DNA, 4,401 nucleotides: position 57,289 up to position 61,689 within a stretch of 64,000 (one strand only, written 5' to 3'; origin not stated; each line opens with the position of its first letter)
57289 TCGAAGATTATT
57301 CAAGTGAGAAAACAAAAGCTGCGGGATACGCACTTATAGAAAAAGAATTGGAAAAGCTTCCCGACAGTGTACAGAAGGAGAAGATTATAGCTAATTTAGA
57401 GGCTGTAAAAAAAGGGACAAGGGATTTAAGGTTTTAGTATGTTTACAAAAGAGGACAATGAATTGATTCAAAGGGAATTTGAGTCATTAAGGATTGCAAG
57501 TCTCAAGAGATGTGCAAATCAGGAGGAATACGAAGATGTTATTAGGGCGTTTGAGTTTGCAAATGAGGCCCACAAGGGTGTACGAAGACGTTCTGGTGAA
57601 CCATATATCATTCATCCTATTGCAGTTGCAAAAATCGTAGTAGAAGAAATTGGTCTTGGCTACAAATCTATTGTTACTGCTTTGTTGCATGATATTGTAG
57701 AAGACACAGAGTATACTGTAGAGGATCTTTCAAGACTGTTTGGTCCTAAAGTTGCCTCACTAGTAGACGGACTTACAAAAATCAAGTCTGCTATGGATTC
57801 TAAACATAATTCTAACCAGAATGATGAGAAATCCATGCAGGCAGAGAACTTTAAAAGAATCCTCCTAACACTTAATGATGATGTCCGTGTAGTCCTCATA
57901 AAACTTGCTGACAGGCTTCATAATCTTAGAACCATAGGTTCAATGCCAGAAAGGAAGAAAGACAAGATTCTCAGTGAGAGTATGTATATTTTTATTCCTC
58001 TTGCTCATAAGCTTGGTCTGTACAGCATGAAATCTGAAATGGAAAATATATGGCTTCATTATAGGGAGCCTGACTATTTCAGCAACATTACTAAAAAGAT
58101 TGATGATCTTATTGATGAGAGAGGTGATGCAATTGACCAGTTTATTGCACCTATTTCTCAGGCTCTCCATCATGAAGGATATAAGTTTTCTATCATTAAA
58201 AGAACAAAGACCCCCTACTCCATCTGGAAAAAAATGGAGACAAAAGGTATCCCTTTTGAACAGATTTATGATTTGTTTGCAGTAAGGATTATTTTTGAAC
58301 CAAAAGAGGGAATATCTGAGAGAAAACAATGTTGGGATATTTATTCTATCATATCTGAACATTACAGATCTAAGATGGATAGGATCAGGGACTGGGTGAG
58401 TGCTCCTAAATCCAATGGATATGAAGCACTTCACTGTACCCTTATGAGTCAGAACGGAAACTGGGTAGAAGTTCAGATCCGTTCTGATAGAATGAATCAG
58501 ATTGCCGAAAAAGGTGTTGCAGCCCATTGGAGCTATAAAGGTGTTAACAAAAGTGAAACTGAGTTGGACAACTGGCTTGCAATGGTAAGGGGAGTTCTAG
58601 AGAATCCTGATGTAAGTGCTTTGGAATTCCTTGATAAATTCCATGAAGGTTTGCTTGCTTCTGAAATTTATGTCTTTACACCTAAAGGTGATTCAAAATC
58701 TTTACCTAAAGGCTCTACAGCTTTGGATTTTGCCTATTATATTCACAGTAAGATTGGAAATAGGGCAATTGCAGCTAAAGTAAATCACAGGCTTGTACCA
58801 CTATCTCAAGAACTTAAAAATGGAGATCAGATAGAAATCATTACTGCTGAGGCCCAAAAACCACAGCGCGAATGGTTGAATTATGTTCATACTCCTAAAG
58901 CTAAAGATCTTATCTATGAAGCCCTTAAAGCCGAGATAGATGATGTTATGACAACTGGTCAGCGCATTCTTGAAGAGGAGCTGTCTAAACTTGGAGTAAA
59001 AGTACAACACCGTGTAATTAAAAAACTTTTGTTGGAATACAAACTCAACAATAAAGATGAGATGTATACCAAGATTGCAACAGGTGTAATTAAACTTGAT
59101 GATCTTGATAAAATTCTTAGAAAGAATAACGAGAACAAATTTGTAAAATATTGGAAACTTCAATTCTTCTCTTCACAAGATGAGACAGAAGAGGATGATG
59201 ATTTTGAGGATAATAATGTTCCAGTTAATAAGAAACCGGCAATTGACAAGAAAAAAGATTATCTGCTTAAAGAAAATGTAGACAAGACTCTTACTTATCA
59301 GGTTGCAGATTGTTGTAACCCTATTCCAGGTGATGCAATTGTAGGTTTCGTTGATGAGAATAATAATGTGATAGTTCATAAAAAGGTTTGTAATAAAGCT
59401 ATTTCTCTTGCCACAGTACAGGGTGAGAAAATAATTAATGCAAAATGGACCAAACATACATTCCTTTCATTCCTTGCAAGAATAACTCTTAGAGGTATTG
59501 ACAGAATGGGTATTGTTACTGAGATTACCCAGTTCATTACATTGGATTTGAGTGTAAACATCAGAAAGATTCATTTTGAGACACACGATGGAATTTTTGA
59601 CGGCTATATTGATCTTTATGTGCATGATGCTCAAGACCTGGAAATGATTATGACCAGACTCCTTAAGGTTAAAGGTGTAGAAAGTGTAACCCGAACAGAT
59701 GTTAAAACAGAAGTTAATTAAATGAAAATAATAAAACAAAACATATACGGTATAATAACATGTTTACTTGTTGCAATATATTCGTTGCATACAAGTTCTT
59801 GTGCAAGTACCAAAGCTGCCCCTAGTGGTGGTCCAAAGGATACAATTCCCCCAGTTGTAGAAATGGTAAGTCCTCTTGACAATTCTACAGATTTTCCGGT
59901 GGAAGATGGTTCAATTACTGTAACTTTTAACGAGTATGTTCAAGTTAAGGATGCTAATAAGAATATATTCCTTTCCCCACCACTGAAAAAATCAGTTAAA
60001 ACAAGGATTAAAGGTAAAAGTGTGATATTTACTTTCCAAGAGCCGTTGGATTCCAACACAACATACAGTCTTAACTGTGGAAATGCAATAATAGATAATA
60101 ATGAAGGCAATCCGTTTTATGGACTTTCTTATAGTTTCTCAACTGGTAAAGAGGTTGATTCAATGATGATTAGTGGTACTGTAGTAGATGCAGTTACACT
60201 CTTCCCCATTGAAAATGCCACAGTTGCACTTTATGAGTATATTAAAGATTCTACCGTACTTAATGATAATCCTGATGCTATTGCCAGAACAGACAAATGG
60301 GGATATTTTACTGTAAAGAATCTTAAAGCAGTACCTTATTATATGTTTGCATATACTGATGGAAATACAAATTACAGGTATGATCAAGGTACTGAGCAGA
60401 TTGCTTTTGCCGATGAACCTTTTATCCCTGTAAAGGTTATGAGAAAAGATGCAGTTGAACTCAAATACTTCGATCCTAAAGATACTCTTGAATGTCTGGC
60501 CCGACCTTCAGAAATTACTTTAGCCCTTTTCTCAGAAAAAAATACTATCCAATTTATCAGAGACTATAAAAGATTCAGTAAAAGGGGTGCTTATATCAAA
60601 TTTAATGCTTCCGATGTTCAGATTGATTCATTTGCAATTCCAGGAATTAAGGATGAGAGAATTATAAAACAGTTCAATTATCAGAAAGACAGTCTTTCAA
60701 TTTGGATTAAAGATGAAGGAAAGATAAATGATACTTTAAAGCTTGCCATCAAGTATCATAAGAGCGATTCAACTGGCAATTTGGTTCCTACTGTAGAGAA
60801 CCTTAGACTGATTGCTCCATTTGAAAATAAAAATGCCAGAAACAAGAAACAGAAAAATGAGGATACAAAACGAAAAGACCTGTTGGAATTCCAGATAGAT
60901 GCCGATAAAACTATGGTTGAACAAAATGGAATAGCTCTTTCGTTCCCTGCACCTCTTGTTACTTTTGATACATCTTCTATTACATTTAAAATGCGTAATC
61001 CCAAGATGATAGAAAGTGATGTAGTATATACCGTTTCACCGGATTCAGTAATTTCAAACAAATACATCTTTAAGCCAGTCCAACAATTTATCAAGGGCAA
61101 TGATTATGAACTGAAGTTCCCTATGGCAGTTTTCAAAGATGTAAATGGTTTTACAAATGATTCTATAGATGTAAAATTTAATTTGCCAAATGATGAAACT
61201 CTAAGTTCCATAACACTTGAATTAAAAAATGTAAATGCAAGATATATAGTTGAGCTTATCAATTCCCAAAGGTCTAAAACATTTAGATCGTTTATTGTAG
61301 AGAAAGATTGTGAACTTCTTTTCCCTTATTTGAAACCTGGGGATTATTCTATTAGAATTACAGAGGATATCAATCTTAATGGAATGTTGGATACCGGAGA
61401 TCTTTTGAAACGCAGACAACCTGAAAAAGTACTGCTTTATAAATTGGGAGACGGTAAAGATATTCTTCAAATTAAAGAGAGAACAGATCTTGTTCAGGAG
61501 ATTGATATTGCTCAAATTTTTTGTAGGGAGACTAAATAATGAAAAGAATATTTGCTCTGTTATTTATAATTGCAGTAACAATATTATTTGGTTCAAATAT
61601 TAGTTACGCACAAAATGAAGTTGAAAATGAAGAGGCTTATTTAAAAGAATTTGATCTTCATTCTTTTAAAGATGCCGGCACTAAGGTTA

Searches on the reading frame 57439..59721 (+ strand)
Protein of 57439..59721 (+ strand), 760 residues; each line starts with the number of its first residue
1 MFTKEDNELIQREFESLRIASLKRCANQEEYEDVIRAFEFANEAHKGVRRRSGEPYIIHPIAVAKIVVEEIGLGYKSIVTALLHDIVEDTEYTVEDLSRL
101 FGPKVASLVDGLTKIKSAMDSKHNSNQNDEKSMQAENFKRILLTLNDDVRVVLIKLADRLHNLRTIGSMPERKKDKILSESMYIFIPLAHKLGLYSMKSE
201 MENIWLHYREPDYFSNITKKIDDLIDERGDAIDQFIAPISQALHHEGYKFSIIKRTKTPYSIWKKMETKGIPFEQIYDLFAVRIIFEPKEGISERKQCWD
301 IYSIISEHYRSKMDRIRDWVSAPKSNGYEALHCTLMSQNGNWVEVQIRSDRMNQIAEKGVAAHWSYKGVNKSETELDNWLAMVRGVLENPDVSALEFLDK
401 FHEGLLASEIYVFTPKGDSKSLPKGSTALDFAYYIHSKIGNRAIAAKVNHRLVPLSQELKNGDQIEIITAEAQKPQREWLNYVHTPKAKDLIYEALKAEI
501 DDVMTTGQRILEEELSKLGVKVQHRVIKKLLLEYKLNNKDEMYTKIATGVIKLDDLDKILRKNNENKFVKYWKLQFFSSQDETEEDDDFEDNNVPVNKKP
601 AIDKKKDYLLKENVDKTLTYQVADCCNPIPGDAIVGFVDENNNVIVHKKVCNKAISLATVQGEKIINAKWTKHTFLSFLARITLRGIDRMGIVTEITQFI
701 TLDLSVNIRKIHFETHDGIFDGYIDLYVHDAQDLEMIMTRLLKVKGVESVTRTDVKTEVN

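Call 7: search_protein_families(library=ncbifam, proteins=[window:57439-59721:+])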
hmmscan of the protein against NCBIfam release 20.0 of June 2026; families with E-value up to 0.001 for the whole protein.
window:57439-59721:+ (760 aa): 4 families
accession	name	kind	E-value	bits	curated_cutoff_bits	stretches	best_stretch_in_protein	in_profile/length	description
TIGR00691.1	spoT_relA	subfamily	9e-174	579.5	499.2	1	37-751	1-686/687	RelA/SpoT family protein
NF008303.0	PRK11092.1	equivalog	3.8e-140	468.3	947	2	14-551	4-532/702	bifunctional GTP diphosphokinase/guanosine-3',5'-bis pyrophosphate 3'-pyrophosphohydrolase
NF008124.0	PRK10872.1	equivalog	8.2e-116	388.3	728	1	19-748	21-736/744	GTP diphosphokinase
NF007171.0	PRK09602.1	subfamily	2.6e-05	23.2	387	1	422-470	346-396/397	YchF-related putative GTPase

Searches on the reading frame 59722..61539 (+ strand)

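Call 7: search_protein_families(library=ncbifam, proteins=[window:59722-61539:+])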
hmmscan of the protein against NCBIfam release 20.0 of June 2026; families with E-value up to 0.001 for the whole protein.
window:59722-61539:+ (605 aa): 0 families

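Call 34: search_protein_families(library=pfam, proteins=[window:59722-61539:+], max_evalue=0.00001)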
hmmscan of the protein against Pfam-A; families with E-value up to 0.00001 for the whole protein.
window:59722-61539:+ (605 aa): 2 families
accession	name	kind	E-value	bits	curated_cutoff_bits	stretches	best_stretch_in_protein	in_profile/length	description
PF13205.12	Big_5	-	4.3e-24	85.7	23.6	1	40-141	1-105/105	Bacterial Ig-like domain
PF09912.14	DUF2141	-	6.9e-06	26.4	24.4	0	525-559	39-73/112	Uncharacterized protein conserved in bacteria (DUF2141)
